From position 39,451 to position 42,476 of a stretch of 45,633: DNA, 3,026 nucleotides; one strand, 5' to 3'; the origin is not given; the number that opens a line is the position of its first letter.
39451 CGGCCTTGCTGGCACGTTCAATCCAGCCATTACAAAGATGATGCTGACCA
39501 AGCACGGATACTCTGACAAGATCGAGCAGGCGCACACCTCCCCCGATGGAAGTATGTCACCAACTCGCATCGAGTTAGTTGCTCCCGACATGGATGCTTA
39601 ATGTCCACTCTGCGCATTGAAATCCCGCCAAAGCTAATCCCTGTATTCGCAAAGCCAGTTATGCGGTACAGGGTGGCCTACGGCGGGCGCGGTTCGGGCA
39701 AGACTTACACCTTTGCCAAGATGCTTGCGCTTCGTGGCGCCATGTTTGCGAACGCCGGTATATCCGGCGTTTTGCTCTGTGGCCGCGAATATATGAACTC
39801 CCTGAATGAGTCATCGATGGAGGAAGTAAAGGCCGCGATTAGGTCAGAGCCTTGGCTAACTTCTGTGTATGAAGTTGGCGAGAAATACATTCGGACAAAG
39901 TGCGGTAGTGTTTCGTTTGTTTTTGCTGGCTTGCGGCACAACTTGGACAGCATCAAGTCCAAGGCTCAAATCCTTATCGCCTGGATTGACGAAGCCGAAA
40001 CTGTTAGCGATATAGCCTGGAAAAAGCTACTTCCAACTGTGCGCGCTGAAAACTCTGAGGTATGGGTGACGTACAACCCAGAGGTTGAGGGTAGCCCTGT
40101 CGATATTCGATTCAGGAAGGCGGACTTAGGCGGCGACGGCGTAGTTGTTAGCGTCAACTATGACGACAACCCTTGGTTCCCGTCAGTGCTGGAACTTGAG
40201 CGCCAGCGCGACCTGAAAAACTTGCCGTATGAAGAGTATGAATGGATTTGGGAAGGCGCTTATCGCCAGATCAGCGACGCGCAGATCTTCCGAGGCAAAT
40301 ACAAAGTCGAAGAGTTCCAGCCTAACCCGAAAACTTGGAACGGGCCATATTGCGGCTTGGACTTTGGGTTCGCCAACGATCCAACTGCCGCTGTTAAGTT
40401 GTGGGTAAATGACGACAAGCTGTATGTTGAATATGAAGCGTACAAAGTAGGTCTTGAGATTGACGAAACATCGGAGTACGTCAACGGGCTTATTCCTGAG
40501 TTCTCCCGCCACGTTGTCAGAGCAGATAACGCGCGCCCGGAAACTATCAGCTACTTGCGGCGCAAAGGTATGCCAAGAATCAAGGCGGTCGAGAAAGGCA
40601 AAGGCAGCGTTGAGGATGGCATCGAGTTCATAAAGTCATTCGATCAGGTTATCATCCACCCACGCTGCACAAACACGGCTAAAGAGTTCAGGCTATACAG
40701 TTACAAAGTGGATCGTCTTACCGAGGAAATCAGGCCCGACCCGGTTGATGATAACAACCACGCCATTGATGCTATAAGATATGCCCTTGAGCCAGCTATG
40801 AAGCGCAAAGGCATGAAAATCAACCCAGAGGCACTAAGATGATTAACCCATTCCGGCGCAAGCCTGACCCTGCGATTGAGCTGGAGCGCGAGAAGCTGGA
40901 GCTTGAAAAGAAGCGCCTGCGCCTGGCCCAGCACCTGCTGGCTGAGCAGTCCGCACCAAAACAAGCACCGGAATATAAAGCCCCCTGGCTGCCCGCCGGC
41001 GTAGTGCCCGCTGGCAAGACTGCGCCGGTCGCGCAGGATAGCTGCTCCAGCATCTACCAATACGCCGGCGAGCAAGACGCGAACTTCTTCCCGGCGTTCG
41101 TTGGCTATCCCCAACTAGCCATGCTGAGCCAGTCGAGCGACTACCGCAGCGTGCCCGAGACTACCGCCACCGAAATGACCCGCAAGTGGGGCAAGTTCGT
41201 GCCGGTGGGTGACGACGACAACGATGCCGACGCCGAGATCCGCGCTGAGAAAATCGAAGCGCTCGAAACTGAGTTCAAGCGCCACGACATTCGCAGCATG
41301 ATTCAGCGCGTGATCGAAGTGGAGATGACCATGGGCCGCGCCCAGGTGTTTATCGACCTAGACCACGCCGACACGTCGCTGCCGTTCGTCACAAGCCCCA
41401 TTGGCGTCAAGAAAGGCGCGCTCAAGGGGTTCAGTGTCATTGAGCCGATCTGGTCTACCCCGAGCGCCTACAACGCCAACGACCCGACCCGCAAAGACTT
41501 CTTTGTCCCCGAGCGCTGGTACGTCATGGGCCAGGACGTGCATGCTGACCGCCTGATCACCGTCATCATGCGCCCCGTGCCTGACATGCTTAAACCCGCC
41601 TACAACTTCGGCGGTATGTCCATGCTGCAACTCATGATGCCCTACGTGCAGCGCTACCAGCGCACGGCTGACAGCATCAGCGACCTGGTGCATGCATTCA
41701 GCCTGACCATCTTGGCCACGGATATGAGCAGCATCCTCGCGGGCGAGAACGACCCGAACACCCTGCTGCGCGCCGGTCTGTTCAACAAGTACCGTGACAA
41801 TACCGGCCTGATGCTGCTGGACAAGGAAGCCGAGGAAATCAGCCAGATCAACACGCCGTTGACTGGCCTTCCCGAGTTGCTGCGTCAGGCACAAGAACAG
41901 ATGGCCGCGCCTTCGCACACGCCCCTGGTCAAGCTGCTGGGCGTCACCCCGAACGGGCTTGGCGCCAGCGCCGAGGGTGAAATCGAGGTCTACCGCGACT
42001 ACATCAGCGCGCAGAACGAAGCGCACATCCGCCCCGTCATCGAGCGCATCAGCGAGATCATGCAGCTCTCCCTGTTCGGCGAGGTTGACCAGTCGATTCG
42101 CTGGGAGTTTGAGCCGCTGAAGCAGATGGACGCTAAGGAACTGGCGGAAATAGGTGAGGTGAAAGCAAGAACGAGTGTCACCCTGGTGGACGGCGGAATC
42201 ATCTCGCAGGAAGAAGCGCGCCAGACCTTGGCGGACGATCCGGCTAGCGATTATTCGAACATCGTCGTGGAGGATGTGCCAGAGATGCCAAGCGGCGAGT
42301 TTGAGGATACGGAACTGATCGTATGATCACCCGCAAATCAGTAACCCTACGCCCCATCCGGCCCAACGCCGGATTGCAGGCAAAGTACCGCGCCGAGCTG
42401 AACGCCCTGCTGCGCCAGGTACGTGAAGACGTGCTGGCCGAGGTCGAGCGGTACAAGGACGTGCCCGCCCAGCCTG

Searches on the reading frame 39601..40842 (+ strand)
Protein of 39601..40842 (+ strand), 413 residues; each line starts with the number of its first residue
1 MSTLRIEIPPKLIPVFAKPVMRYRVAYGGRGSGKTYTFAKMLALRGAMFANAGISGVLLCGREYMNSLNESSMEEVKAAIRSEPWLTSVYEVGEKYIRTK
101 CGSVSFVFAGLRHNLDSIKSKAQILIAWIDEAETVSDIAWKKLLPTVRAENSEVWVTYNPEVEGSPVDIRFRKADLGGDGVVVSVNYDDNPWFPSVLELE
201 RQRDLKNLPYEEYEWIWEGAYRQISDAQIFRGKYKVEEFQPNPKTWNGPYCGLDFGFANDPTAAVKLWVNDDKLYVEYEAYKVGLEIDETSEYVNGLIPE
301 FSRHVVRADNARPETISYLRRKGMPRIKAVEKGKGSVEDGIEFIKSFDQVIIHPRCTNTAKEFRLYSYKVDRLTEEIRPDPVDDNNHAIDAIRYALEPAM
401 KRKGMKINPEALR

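Call 89: search_protein_families(library=pfam, proteins=[window:39601-40842:+], max_evalue=0.001)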
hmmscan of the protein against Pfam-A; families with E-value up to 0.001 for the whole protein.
window:39601-40842:+ (413 aa): 2 families
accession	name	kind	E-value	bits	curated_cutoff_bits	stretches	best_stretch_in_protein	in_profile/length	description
PF17288.8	Terminase_3C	-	6e-25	88.9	26.7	1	254-397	1-154/155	Terminase RNAseH like domain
PF04466.19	Terminase_3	-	6.6e-24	85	23.2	1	22-219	3-200/201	Phage terminase large subunit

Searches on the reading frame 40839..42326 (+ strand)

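Call 89: search_protein_families(library=pfam, proteins=[window:40839-42326:+], max_evalue=0.001)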
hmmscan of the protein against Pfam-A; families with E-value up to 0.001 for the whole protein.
window:40839-42326:+ (495 aa): 1 family
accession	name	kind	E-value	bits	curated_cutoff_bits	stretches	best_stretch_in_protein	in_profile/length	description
PF06381.16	Phage_portal_3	-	3.3e-79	266.6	33.8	1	93-444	4-353/357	Phage portal protein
